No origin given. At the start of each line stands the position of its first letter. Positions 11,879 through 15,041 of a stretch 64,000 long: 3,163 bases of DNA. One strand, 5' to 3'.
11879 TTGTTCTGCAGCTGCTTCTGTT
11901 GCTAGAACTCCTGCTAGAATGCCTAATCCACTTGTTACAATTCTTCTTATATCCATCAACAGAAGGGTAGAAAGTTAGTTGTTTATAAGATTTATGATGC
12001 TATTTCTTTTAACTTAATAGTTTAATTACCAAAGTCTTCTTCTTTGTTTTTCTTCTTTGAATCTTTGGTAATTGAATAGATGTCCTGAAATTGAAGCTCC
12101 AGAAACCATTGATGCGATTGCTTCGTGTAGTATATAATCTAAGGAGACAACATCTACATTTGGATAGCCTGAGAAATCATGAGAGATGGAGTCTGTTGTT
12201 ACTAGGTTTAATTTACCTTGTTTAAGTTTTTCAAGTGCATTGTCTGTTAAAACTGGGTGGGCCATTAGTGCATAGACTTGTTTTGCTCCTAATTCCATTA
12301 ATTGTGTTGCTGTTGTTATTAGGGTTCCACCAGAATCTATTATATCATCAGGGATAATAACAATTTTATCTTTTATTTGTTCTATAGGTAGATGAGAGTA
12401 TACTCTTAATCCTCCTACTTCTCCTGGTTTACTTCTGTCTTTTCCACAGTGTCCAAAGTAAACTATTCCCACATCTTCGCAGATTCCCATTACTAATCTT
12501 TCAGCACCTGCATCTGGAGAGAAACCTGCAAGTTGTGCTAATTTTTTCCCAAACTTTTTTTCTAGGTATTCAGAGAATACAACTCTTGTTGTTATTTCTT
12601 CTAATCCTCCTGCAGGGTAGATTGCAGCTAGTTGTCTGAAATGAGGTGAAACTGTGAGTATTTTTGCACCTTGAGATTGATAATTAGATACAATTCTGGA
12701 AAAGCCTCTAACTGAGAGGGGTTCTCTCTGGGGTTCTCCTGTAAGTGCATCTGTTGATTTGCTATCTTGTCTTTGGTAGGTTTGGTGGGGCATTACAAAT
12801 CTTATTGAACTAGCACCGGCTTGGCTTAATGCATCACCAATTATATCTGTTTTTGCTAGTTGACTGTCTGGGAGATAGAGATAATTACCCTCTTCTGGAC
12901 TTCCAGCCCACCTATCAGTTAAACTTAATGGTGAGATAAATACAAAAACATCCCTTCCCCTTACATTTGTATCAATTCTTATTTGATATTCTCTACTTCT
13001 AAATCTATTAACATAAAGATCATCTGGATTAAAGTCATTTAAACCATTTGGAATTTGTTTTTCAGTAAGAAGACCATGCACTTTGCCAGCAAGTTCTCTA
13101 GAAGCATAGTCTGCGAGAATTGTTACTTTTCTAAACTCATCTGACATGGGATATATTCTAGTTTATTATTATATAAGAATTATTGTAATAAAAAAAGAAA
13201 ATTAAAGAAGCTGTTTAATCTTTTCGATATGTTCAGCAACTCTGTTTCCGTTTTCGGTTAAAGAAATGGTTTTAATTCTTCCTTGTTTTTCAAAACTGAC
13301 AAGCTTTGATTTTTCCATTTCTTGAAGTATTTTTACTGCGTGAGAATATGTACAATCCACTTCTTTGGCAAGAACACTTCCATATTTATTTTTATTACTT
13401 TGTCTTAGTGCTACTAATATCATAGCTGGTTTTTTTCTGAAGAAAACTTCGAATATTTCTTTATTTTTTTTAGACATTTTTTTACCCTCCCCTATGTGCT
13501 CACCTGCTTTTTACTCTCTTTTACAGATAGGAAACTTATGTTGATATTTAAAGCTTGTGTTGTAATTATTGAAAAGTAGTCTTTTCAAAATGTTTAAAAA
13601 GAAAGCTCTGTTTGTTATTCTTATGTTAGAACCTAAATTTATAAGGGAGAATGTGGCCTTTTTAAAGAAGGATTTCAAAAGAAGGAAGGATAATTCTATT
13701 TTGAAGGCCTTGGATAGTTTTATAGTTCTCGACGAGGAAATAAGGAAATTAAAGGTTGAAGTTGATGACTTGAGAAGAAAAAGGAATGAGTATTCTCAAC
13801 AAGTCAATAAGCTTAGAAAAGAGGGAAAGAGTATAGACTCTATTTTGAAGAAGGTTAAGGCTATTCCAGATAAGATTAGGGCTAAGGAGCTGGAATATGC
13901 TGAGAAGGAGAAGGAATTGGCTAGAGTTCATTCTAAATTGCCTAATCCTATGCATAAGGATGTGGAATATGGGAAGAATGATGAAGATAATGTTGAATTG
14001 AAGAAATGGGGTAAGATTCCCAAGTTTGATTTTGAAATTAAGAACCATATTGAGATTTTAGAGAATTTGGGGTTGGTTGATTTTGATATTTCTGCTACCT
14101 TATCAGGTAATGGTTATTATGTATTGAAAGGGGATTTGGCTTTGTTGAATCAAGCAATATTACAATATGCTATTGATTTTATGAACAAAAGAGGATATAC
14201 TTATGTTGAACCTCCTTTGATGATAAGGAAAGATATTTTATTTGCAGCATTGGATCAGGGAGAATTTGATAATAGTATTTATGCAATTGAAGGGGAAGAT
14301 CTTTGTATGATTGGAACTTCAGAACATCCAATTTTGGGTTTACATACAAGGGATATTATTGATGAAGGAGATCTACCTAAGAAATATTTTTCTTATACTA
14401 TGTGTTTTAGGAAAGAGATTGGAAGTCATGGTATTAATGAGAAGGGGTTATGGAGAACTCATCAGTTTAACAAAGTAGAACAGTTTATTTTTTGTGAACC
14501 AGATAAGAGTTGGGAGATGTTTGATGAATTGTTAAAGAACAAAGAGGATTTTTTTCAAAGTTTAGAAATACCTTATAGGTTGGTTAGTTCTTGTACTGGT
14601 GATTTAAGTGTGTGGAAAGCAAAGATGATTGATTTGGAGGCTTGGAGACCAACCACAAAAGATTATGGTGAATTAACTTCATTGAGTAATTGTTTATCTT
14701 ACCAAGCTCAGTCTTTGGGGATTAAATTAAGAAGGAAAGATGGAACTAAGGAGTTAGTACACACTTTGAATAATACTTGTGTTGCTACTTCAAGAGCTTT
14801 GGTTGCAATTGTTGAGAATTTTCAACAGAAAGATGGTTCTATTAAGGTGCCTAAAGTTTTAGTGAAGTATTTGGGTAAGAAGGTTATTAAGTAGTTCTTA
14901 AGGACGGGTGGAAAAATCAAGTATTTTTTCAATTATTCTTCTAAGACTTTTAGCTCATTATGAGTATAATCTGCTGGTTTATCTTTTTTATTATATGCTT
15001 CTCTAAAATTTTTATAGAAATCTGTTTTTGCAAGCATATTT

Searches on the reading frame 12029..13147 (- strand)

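Call 31: search_protein_families(library=pfam, proteins=[window:12029-13147:-], max_evalue=0.0001)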
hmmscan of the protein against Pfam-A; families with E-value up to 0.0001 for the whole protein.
window:12029-13147:- (373 aa): 3 families
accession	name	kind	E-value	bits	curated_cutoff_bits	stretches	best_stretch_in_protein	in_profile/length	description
PF13793.12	Pribosyltran_N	-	2.9e-12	46.9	25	1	10-132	3-99/117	N-terminal domain of ribose phosphate pyrophosphokinase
PF14572.12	Pribosyl_synth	-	2.8e-10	40.9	27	1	258-354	81-180/184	Phosphoribosyl synthetase-associated domain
PF00156.33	Pribosyltran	-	1.2e-06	28.3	26.3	1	252-293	77-120/158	Phosphoribosyl transferase domain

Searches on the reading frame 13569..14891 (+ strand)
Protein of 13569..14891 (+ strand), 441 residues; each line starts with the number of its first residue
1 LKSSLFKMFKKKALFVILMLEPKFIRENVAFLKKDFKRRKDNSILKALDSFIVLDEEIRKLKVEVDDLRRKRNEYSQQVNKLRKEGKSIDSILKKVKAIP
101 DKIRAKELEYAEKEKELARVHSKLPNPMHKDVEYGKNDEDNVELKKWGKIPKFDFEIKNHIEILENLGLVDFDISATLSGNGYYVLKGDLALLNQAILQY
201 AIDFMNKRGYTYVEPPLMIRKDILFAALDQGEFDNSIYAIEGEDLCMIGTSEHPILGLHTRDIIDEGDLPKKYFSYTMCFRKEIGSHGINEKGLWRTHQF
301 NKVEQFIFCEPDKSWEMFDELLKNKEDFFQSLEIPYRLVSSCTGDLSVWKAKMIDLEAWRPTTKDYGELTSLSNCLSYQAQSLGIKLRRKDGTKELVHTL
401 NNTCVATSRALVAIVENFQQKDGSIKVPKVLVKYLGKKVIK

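Call 31: search_protein_families(library=pfam, proteins=[window:13569-14891:+], max_evalue=0.0001)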
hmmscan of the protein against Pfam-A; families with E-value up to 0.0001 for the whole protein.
window:13569-14891:+ (441 aa): 2 families
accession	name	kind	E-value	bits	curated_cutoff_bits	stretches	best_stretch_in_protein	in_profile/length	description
PF00587.30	tRNA-synt_2b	-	1.6e-33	116.7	29.3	1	242-418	8-179/179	tRNA synthetase class II core domain (G, H, P, S and T)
PF02403.27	Seryl_tRNA_N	-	1.5e-19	70.7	28.2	1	19-126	1-106/108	Seryl-tRNA synthetase N-terminal domain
